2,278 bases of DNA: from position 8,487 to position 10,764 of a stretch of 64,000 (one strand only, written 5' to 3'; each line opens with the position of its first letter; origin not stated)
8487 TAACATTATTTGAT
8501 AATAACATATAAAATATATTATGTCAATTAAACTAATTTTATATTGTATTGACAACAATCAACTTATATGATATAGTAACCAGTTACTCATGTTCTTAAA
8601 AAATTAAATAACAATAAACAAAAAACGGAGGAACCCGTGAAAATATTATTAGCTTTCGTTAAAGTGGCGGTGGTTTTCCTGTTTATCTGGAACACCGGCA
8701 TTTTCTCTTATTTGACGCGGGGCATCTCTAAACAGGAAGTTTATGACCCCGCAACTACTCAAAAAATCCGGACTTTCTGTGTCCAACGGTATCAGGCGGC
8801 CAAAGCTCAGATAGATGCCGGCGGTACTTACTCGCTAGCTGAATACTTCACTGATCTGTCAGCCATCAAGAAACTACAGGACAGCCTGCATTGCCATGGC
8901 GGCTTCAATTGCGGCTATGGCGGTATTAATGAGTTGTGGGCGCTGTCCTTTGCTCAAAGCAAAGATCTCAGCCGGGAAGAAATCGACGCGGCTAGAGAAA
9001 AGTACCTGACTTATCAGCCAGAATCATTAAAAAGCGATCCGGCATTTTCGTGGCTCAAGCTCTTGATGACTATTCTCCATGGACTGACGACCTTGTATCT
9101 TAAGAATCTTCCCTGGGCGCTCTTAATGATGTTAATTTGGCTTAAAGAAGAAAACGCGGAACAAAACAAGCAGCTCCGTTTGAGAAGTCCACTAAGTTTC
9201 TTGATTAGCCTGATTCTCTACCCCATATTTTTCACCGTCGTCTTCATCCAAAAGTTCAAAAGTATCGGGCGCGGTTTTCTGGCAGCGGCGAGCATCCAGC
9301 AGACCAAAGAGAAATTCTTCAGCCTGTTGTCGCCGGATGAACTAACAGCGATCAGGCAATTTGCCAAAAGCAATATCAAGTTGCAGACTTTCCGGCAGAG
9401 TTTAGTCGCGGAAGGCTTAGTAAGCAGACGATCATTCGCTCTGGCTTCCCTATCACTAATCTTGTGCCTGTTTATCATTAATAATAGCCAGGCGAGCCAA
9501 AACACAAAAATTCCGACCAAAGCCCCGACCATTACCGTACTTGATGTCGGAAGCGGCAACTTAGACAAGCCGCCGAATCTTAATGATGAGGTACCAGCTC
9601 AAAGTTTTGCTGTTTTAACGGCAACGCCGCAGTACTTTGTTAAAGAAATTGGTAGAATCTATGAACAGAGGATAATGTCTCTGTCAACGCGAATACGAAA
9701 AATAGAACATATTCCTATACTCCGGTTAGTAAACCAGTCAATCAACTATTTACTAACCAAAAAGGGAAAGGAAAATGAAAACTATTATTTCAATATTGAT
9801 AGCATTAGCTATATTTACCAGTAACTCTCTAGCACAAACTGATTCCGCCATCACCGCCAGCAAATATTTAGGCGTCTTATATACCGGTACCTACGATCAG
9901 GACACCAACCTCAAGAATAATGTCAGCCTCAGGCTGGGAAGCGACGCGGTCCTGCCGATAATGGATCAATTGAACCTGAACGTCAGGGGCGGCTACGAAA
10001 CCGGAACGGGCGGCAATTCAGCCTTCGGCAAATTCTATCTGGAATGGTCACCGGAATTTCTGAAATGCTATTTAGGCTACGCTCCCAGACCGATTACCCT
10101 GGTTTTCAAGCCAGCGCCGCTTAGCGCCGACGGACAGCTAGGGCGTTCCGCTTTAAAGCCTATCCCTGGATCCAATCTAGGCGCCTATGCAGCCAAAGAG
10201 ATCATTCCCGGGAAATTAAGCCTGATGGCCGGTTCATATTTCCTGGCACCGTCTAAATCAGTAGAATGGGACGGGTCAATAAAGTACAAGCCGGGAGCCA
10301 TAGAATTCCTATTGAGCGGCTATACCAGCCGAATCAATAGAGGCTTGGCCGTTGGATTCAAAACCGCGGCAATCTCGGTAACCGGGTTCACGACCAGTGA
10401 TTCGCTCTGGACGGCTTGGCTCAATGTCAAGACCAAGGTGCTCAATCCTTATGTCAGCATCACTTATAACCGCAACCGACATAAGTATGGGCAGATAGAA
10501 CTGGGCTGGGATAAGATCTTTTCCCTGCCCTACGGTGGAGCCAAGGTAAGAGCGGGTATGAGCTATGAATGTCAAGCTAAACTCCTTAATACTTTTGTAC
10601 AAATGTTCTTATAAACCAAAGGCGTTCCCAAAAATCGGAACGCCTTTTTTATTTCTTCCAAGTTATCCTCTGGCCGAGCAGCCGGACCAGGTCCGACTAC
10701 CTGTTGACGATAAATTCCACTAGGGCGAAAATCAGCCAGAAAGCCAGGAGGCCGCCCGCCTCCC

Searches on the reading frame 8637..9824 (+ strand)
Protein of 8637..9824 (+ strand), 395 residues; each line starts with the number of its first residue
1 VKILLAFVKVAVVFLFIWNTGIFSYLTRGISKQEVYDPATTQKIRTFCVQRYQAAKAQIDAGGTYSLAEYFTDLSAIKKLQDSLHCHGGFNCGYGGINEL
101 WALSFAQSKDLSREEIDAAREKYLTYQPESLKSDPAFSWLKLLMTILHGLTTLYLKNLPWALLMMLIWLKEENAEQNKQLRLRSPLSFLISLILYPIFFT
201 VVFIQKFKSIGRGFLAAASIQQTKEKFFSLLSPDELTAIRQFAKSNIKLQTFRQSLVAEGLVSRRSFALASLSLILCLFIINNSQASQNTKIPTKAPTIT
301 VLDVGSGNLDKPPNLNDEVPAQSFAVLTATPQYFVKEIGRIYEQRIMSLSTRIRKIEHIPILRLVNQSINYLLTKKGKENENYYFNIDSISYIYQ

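Call 7: search_protein_families(library=pfam, proteins=[window:8637-9824:+], max_evalue=1)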
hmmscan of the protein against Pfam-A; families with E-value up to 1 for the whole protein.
window:8637-9824:+ (395 aa): 2 families
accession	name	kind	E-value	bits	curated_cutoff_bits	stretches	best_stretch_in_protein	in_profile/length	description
PF22128.2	Alp7A_like_C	-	0.038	14.2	22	1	301-370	4-74/156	Alp7A C-terminal domain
PF17386.8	LBP_C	-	0.11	12.8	26.6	1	277-295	18-36/53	Lacto-N-biose phosphorylase C-terminal domain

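Call 8: search_protein_families(library=ncbifam, proteins=[window:8637-9824:+], max_evalue=1)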
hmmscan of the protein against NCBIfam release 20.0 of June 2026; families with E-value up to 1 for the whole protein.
window:8637-9824:+ (395 aa): 0 families

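Call 30: find_homologous_proteins(query=window:8637-9824:+, max_evalue=0.001)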
Query window:8637-9824:+ (395 aa): 1 proteins with E <= 0.001 among 6712 candidates.
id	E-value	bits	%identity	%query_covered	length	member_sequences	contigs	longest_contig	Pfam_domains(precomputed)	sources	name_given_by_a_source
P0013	2.7e-257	871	100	100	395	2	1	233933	-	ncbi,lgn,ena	ncbi:MAG: hypothetical protein WC453_02685 [Patescibacteria group bacterium]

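Call 53: search_protein_families(library=phrogs, proteins=[window:8637-9824:+], max_evalue=1)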
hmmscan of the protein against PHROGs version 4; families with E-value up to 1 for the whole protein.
window:8637-9824:+ (395 aa): 0 families

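Call 54: search_protein_families(library=padloc, proteins=[window:8637-9824:+], max_evalue=1)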
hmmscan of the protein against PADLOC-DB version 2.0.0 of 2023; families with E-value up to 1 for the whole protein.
window:8637-9824:+ (395 aa): 0 families

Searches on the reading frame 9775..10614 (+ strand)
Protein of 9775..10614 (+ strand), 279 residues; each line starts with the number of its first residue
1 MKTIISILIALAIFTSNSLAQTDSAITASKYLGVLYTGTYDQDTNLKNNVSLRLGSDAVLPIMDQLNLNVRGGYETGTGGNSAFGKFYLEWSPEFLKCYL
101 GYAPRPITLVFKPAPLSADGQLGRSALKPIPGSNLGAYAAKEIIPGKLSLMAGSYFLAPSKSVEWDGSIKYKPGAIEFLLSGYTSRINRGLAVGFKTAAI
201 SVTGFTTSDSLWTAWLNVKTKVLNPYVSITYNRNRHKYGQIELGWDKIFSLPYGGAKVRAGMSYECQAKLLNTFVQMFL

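Call 7: search_protein_families(library=pfam, proteins=[window:9775-10614:+], max_evalue=1)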
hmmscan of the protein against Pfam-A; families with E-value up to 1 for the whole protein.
window:9775-10614:+ (279 aa): 0 families

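Call 8: search_protein_families(library=ncbifam, proteins=[window:9775-10614:+], max_evalue=1)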
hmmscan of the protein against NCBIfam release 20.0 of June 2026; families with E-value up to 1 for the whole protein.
window:9775-10614:+ (279 aa): 0 families

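Call 53: search_protein_families(library=phrogs, proteins=[window:9775-10614:+], max_evalue=1)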
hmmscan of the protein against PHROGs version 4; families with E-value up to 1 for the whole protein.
window:9775-10614:+ (279 aa): 0 families

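Call 54: search_protein_families(library=padloc, proteins=[window:9775-10614:+], max_evalue=1)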
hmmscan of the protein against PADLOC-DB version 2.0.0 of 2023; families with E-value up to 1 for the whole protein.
window:9775-10614:+ (279 aa): 0 families

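Call 65: list_cluster_members(proteins=[P0013, P0009, window:9775-10614:+, window:6644-6850:-])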
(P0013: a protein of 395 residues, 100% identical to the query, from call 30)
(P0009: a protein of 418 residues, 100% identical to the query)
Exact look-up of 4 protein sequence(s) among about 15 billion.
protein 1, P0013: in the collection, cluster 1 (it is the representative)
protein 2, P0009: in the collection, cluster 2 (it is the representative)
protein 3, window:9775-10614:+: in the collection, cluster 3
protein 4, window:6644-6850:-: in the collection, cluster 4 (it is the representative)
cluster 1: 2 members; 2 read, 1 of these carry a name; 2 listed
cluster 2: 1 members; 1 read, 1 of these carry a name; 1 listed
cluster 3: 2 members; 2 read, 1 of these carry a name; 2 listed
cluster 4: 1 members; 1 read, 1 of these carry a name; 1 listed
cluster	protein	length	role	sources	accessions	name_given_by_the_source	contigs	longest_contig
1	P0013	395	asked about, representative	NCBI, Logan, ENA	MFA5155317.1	MAG: hypothetical protein WC453_02685 [Patescibacteria group bacterium]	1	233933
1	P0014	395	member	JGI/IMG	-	-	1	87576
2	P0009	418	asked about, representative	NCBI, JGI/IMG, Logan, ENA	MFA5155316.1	MAG: L-histidine N(alpha)-methyltransferase [Patescibacteria group bacterium]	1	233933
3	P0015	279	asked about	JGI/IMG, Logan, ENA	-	-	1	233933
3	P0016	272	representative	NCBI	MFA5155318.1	MAG: hypothetical protein WC453_02690 [Patescibacteria group bacterium]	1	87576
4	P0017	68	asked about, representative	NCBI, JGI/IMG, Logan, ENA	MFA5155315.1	MAG: hypothetical protein WC453_02675 [Patescibacteria group bacterium]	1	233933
